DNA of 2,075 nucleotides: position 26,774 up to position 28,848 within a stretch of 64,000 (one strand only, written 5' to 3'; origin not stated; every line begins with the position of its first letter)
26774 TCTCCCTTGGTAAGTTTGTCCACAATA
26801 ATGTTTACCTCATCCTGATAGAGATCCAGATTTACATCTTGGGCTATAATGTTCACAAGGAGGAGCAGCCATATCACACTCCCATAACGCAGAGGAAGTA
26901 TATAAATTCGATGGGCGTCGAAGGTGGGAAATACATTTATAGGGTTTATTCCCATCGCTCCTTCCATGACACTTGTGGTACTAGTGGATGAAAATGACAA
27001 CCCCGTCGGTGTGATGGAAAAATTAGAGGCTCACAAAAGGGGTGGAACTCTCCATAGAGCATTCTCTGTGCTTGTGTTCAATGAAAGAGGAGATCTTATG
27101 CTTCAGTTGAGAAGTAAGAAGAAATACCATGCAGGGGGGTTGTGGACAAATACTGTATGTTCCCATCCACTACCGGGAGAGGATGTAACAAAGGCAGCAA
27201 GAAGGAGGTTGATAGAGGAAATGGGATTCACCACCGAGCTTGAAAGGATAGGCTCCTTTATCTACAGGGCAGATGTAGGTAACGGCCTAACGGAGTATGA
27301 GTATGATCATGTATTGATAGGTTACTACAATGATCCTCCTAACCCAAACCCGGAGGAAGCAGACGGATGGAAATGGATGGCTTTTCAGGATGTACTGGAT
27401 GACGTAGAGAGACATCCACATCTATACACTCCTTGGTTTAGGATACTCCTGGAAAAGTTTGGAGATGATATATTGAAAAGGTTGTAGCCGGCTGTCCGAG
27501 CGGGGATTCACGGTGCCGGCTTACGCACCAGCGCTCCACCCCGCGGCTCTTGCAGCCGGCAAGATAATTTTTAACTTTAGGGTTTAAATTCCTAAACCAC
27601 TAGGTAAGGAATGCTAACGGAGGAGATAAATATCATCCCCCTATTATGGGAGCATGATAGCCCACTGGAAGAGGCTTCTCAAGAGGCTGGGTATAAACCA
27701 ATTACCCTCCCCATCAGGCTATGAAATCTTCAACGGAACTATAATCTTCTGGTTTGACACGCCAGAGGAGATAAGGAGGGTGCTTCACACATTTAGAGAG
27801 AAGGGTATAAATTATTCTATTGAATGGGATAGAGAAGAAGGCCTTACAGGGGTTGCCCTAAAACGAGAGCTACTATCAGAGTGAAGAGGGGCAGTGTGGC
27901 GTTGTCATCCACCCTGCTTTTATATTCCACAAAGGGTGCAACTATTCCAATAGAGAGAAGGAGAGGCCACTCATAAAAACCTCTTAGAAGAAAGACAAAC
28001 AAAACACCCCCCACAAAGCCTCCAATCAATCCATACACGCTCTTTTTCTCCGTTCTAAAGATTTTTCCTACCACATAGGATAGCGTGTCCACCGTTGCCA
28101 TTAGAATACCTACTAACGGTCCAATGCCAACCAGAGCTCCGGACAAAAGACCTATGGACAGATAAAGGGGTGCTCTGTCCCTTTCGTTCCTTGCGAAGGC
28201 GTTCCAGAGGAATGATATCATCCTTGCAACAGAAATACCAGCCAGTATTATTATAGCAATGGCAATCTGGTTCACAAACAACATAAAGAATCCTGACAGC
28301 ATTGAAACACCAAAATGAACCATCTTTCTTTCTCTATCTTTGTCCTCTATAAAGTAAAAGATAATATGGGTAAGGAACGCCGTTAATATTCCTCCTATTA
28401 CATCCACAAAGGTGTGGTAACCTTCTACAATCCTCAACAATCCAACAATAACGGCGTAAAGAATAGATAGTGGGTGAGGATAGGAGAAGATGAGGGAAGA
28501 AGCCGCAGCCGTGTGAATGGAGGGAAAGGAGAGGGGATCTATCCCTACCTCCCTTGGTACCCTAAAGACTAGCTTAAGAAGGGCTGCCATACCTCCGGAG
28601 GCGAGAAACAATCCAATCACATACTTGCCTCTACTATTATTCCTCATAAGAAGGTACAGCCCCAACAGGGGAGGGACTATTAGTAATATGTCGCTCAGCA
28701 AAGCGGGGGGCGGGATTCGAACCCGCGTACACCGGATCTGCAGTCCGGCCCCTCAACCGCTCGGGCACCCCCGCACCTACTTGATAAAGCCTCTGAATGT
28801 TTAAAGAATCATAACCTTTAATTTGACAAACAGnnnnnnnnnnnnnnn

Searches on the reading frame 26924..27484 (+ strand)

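Call 21: search_protein_families(library=pfam, proteins=[window:26924-27484:+], max_evalue=0.001)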
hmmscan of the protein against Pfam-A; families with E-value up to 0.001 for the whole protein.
window:26924-27484:+ (187 aa): 1 family
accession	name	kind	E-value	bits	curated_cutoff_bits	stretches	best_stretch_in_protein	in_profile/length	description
PF00293.34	NUDIX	-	3.8e-18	66.2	21.1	1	43-165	2-128/134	NUDIX domain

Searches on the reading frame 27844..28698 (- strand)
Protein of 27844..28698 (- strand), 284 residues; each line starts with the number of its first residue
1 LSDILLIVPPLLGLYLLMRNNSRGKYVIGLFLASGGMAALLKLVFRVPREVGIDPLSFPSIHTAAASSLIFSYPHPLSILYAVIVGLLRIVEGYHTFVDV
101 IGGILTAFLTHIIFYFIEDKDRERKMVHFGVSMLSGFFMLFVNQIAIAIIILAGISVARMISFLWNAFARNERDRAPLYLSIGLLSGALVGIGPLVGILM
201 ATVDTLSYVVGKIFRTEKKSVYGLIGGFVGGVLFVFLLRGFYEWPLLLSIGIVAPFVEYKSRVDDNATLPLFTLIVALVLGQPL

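Call 21: search_protein_families(library=pfam, proteins=[window:27844-28698:-], max_evalue=0.001)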
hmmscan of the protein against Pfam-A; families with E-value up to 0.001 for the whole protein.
window:27844-28698:- (284 aa): 1 family
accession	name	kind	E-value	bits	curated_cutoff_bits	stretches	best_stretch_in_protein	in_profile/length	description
PF01569.27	PAP2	-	0.00018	21.7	27.2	1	57-119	50-126/130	PAP2 superfamily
